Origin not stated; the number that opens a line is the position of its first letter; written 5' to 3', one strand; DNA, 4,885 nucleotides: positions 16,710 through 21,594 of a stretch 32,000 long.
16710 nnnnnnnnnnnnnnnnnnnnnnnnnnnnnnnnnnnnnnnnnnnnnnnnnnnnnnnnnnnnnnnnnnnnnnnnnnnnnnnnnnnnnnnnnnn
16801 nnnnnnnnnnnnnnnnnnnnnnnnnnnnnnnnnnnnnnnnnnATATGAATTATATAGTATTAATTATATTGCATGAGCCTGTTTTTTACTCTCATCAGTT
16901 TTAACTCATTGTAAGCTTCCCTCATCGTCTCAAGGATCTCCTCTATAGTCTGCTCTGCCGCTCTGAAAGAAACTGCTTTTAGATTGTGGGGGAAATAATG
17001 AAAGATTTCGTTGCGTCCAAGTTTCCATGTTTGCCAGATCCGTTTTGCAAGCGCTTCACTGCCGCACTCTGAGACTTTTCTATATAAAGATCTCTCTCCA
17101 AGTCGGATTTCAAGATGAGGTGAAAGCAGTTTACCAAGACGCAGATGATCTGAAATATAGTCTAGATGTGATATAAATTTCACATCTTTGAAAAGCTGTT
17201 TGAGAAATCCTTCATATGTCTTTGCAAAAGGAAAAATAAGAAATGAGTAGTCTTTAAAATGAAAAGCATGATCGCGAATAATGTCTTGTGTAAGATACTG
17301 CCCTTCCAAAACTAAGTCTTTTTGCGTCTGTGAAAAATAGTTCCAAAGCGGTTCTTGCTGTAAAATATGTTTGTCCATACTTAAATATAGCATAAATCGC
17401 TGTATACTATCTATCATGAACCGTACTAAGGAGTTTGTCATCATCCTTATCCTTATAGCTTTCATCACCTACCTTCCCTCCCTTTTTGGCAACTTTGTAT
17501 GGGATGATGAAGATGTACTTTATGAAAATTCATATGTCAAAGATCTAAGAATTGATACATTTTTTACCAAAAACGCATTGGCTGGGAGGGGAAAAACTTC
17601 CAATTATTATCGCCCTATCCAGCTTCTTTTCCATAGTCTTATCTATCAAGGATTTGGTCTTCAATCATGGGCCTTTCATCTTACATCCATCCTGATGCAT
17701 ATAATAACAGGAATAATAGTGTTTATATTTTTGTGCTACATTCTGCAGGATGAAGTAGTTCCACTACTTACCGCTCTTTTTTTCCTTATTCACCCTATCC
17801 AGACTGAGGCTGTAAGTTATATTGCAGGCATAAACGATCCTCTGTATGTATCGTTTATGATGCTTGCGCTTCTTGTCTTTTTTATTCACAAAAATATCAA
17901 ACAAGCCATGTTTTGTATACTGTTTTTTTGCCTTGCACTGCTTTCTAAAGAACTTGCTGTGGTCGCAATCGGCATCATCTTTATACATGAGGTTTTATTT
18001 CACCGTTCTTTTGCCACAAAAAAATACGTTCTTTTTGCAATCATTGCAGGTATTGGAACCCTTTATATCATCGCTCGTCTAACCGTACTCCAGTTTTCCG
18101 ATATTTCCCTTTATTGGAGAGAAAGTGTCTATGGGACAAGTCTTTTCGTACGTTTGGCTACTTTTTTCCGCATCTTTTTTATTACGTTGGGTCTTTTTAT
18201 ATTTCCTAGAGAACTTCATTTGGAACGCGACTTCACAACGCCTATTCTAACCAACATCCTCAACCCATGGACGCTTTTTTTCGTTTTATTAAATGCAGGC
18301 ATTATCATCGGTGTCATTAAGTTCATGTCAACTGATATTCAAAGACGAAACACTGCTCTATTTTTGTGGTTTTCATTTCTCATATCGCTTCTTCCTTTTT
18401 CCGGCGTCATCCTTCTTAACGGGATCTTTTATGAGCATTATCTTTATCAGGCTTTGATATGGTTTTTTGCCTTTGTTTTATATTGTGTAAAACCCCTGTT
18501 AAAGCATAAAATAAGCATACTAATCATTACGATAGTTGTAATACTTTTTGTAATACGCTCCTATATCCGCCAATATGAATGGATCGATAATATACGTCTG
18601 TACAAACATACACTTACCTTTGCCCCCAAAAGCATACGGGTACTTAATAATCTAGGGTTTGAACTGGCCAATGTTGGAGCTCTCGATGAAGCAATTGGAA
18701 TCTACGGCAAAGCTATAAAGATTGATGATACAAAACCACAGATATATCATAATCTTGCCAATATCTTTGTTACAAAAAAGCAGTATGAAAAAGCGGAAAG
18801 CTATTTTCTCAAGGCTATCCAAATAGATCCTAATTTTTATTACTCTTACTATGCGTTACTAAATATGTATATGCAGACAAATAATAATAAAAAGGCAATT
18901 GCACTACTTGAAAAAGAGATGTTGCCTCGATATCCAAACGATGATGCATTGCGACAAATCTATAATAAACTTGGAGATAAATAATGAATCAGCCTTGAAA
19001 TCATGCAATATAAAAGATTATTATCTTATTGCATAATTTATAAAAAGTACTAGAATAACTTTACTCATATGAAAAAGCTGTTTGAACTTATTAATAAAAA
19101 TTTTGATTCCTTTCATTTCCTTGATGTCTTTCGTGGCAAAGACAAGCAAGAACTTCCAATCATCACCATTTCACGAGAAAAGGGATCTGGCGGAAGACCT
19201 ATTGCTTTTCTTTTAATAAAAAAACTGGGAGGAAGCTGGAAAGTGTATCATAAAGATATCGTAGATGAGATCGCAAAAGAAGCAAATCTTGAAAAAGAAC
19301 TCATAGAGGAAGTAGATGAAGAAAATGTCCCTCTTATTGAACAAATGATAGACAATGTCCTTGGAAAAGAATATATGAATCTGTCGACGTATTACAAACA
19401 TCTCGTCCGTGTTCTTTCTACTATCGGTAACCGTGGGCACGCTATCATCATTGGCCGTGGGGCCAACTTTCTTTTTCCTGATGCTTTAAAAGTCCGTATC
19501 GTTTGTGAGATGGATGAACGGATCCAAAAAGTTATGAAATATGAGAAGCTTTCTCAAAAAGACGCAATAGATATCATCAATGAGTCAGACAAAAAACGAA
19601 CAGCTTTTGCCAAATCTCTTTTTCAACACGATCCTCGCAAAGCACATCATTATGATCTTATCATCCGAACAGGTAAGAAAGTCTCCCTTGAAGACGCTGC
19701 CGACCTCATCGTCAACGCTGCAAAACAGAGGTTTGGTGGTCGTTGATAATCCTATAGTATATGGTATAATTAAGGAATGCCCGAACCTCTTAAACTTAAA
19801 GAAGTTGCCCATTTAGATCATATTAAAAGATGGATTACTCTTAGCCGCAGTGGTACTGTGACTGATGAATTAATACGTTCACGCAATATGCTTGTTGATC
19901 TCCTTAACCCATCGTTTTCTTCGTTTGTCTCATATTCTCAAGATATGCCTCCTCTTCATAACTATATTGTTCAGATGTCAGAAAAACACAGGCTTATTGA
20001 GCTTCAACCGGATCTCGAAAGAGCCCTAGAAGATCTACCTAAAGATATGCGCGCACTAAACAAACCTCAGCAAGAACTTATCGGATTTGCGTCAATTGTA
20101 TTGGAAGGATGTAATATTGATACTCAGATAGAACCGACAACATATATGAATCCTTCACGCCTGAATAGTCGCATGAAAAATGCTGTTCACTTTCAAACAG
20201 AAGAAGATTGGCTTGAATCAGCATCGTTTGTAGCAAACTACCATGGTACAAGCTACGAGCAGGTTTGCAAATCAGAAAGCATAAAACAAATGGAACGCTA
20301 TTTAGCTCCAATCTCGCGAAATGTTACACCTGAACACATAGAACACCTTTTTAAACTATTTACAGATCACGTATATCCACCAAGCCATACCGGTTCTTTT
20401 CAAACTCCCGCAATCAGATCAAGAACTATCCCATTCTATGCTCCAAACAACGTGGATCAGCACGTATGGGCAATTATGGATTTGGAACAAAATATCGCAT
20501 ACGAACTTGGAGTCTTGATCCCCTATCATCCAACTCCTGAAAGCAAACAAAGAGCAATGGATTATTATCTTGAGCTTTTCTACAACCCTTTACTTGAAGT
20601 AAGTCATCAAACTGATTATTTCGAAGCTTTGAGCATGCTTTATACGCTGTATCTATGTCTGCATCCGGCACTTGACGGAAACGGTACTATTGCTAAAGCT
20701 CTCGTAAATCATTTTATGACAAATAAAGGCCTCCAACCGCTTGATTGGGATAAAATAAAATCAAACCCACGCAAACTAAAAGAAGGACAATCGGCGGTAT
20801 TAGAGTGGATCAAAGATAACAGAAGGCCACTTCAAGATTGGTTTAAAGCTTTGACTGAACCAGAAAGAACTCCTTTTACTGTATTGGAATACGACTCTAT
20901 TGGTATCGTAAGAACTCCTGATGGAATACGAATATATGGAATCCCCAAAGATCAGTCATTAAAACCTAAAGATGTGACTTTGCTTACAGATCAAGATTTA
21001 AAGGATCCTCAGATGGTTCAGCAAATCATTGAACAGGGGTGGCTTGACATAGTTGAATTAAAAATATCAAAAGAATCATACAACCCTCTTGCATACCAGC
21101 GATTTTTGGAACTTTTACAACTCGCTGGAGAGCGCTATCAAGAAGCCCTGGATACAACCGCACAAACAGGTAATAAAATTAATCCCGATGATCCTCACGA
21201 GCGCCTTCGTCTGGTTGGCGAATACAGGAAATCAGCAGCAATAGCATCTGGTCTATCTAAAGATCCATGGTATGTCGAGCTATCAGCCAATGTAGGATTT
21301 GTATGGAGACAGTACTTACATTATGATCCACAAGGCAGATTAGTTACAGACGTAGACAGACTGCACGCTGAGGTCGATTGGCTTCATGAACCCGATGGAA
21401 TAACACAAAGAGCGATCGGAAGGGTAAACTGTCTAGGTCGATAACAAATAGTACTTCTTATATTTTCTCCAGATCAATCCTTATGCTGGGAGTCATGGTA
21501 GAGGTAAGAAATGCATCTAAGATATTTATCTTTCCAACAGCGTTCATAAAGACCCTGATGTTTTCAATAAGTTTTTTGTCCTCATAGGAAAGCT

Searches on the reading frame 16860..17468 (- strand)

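Call 5: search_protein_families(library=pfam, proteins=[window:16860-17468:-], max_evalue=0.01)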
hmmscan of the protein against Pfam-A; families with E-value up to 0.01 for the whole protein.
window:16860-17468:- (202 aa): 2 families
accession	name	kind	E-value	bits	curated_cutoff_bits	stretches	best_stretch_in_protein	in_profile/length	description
PF19034.5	RnlA-toxin_DBD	-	0.00059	20.6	27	1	67-97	37-67/125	RNase LS, bacterial toxin DBD domain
PF18869.6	HEPN_RnaseLS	-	0.0025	18.6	29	1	71-99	25-53/124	RnaseLS-like HEPN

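Call 7: search_protein_families(library=ncbifam, proteins=[window:16860-17468:-], max_evalue=0.1)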
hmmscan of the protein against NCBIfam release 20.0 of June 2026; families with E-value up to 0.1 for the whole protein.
window:16860-17468:- (202 aa): 0 families

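Call 20: search_protein_families(library=padloc, proteins=[window:16860-17468:-], max_evalue=0.1)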
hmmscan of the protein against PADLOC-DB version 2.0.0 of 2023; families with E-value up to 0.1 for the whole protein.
window:16860-17468:- (202 aa): 0 families

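Call 21: search_protein_families(library=phrogs, proteins=[window:16860-17468:-], max_evalue=0.1)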
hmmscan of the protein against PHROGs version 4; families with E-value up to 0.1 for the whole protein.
window:16860-17468:- (202 aa): 1 family
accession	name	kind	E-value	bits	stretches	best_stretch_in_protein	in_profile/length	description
phrog_22376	-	unknown function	0.021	16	1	51-92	88-129/133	-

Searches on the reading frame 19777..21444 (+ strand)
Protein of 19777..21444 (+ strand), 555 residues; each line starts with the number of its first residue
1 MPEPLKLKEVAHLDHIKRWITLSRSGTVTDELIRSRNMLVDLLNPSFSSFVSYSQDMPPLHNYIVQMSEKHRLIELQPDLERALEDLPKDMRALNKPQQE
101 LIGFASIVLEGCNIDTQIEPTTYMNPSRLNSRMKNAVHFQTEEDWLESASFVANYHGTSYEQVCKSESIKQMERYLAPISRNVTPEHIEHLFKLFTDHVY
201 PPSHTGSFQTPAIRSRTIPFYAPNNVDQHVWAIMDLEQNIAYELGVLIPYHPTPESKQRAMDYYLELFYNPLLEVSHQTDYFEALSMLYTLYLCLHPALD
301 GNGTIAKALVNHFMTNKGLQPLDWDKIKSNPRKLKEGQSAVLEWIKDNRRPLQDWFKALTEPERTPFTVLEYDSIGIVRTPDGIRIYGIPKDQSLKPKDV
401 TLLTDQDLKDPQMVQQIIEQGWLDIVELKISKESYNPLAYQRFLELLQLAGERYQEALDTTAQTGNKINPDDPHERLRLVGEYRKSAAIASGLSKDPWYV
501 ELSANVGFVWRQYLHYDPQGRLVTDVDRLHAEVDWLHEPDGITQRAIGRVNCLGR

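Call 5: search_protein_families(library=pfam, proteins=[window:19777-21444:+], max_evalue=0.01)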
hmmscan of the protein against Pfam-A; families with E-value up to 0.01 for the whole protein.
window:19777-21444:+ (555 aa): 2 families
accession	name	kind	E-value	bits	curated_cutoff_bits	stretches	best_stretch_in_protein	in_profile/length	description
PF18363.6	PI_PP_I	-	0.0016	19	28.5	0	282-370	5-82/94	Phosphoinositide phosphatase insertion domain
PF02661.23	Fic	-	0.0044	18.3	24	0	254-313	39-92/93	Fic/DOC family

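Call 7: search_protein_families(library=ncbifam, proteins=[window:19777-21444:+], max_evalue=0.1)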
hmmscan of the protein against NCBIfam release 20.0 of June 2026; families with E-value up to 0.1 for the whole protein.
window:19777-21444:+ (555 aa): 0 families

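Call 20: search_protein_families(library=padloc, proteins=[window:19777-21444:+], max_evalue=0.1)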
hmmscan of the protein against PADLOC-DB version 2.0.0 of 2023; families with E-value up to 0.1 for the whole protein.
window:19777-21444:+ (555 aa): 4 families
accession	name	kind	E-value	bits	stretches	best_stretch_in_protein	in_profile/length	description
PDLC04839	PDC-S04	-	6.2e-08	30.6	1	274-359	119-201/205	-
PDLC04838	PDC-S04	-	2.3e-05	22.3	1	272-362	120-204/209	-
PDLC04966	PDC-S24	-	0.014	12.2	1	295-321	317-343/497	-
PDLC03963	SoFic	-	0.016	12.6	1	284-319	182-217/361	-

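Call 21: search_protein_families(library=phrogs, proteins=[window:19777-21444:+], max_evalue=0.1)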
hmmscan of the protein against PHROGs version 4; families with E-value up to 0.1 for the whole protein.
window:19777-21444:+ (555 aa): 3 families
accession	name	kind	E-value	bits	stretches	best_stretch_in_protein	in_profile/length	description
phrog_11900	-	unknown function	0.0039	17.7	1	253-322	113-183/230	-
phrog_23170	-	unknown function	0.0081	16.8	0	280-355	109-183/191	-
phrog_5978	-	unknown function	0.077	13.1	0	254-319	161-223/364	-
